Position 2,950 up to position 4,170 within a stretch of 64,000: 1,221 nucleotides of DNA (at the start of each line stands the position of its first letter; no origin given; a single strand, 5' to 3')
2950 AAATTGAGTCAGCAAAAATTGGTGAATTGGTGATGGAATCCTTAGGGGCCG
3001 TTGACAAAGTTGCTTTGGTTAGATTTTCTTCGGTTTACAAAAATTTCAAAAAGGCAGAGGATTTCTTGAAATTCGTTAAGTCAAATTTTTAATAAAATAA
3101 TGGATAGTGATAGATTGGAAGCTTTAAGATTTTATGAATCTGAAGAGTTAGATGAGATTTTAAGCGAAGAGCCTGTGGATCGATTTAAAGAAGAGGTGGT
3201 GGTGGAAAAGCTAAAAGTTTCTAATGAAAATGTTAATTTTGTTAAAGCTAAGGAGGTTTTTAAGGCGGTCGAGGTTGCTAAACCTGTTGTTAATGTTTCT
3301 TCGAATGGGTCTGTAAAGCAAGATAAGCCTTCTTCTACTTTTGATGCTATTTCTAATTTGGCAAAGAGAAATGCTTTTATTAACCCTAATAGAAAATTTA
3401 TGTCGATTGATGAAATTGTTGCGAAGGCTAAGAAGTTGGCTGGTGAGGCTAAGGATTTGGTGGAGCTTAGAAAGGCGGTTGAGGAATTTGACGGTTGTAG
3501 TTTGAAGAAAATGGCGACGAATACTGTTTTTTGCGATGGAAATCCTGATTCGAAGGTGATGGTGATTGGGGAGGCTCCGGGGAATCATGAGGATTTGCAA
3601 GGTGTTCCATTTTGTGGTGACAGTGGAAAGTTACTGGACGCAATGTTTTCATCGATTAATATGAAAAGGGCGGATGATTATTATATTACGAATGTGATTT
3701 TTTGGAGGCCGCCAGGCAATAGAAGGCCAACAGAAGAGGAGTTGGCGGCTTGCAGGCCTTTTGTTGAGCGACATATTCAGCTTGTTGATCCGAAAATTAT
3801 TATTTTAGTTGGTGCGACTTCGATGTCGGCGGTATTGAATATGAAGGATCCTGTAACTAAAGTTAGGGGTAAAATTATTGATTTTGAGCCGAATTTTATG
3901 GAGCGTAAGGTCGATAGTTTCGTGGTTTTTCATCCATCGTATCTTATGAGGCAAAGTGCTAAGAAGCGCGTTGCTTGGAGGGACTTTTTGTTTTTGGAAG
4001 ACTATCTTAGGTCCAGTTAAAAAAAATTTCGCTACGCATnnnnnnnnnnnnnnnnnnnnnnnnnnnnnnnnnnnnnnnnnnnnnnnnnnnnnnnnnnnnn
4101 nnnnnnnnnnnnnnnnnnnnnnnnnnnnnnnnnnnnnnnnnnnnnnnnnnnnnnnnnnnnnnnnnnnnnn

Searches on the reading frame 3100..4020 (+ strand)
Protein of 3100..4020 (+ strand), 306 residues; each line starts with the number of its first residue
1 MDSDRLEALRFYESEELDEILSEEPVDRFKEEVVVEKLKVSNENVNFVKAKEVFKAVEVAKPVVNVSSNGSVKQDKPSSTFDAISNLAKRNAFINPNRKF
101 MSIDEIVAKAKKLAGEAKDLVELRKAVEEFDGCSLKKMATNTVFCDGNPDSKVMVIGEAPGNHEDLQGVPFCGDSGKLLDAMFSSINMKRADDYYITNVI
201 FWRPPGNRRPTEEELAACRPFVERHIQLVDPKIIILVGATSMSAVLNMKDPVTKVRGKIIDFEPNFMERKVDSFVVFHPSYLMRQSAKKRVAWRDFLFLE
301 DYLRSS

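Call 45: find_encoding_contigs(protein=window:3100-4020:+, flank=10000, max_places=3)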
Protein window:3100-4020:+ (306 aa): 3 contigs read that carry it; 1 place shown.
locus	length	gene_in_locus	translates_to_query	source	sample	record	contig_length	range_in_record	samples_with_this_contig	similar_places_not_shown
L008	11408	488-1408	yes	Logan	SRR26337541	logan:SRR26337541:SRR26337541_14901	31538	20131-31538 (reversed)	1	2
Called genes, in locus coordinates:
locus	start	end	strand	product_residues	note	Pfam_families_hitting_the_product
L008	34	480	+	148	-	PF22811:Zn_ribbon_NrdR, PF03477:ATP-cone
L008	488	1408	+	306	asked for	PF03167:UDG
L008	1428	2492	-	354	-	PF00953:Glycos_transf_4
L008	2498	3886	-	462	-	PF01225:Mur_ligase (weak), PF08245:Mur_ligase_M, PF02875:Mur_ligase_C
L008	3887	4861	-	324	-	PF00294:PfkB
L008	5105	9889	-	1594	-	PF05028:PARG_cat_C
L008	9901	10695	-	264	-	PF02405:MlaE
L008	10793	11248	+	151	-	PF03364:Polyketide_cyc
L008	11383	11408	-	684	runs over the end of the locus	PF13520:AA_permease_2, PF00324:AA_permease, PF02705:K_trans (faint)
